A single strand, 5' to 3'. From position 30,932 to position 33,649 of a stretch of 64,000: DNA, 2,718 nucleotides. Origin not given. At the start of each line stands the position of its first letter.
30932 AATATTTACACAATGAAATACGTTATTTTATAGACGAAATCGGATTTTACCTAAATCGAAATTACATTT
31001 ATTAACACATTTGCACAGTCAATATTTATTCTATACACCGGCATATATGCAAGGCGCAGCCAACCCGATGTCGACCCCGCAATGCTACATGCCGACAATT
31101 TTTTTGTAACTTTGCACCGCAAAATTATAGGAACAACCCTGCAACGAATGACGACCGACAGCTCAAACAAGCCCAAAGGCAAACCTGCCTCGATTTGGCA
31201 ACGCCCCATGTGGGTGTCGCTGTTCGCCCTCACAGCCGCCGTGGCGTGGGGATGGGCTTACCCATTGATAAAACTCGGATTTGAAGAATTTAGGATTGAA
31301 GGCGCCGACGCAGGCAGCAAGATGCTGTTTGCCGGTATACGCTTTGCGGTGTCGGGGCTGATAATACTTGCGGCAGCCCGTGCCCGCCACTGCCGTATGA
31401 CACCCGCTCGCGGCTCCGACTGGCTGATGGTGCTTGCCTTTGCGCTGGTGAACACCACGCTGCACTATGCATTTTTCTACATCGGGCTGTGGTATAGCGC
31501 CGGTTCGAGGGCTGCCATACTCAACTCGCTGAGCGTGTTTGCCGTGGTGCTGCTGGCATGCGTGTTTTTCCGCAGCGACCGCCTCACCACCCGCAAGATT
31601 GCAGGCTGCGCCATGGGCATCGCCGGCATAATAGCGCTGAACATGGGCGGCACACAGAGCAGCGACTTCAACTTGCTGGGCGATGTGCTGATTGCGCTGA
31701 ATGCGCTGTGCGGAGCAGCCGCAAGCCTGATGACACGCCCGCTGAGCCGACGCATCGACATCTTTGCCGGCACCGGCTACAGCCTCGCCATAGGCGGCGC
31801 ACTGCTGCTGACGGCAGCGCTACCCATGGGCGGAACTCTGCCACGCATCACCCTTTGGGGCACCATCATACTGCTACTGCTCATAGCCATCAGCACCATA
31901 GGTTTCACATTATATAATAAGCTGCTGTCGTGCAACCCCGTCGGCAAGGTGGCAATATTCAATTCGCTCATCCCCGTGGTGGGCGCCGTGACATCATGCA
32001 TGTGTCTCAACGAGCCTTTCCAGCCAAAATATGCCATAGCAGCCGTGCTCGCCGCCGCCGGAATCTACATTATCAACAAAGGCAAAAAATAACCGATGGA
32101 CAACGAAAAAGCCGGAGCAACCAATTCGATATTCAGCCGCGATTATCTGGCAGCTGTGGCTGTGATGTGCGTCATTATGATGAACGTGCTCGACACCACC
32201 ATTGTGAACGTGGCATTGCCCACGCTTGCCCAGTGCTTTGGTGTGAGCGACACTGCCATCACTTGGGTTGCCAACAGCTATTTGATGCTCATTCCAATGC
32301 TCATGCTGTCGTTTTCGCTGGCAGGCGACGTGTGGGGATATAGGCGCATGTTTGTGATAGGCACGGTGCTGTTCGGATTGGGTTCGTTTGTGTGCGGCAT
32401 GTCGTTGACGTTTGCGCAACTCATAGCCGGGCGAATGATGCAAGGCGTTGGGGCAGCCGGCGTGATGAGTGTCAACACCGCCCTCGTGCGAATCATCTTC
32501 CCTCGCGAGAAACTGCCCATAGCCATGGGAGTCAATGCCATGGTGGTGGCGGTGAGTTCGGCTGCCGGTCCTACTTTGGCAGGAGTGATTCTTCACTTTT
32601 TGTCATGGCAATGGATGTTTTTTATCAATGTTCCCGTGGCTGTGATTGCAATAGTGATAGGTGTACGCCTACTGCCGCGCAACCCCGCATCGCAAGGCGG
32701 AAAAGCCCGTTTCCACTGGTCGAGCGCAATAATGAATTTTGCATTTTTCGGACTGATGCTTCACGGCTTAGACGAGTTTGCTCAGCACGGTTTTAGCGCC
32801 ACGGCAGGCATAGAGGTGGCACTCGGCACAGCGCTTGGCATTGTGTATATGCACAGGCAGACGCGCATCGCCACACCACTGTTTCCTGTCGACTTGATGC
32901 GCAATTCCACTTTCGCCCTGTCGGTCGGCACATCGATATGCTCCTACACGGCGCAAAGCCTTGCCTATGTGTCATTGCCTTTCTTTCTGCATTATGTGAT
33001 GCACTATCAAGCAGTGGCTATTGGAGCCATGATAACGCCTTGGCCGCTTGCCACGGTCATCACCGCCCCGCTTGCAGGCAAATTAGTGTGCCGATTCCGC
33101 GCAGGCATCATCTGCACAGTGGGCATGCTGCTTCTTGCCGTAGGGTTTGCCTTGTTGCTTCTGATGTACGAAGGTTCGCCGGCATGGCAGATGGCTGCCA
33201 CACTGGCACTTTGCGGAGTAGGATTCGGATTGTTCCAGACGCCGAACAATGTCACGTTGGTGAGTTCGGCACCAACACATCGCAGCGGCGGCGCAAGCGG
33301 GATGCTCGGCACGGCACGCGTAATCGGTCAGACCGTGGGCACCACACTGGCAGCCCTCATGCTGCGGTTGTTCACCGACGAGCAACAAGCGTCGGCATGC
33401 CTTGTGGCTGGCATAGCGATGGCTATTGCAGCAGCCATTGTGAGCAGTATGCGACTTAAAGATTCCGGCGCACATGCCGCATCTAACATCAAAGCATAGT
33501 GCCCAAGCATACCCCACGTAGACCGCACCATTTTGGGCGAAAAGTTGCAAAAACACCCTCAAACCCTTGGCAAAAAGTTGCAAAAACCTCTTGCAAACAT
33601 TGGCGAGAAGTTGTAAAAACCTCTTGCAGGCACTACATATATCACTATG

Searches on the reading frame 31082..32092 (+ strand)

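Call 83: search_protein_families(library=pfam, proteins=[window:31082-32092:+], max_evalue=0.001)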
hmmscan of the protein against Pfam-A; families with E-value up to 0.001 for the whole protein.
window:31082-32092:+ (336 aa): 1 family
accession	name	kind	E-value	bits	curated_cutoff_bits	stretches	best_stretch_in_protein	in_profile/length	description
PF00892.27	EamA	-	4.5e-29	101.9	28.2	2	199-332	2-134/135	EamA-like transporter family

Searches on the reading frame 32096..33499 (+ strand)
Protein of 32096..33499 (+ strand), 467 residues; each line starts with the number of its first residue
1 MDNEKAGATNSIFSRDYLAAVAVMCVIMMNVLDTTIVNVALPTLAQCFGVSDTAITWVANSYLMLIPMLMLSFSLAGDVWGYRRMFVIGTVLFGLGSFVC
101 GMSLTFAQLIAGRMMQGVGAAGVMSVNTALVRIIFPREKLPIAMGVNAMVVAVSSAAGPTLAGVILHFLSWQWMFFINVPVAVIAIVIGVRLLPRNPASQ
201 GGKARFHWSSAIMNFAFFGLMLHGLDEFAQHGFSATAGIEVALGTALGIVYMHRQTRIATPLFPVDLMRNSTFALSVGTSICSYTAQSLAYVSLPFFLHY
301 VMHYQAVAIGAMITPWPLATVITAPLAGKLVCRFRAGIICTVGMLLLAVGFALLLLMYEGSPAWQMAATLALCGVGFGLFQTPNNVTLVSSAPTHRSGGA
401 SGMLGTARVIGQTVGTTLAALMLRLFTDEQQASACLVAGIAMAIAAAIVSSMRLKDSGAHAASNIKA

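Call 83: search_protein_families(library=pfam, proteins=[window:32096-33499:+], max_evalue=0.001)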
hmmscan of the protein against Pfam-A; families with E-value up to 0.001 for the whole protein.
window:32096-33499:+ (467 aa): 2 families
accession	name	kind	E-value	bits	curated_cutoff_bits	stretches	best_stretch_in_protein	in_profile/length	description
PF07690.21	MFS_1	-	3.2e-48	164.9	33.4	1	24-415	2-346/347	Major Facilitator Superfamily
PF05977.19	MFS_3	-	0.00044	19.3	27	1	40-187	32-184/524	Transmembrane secretion effector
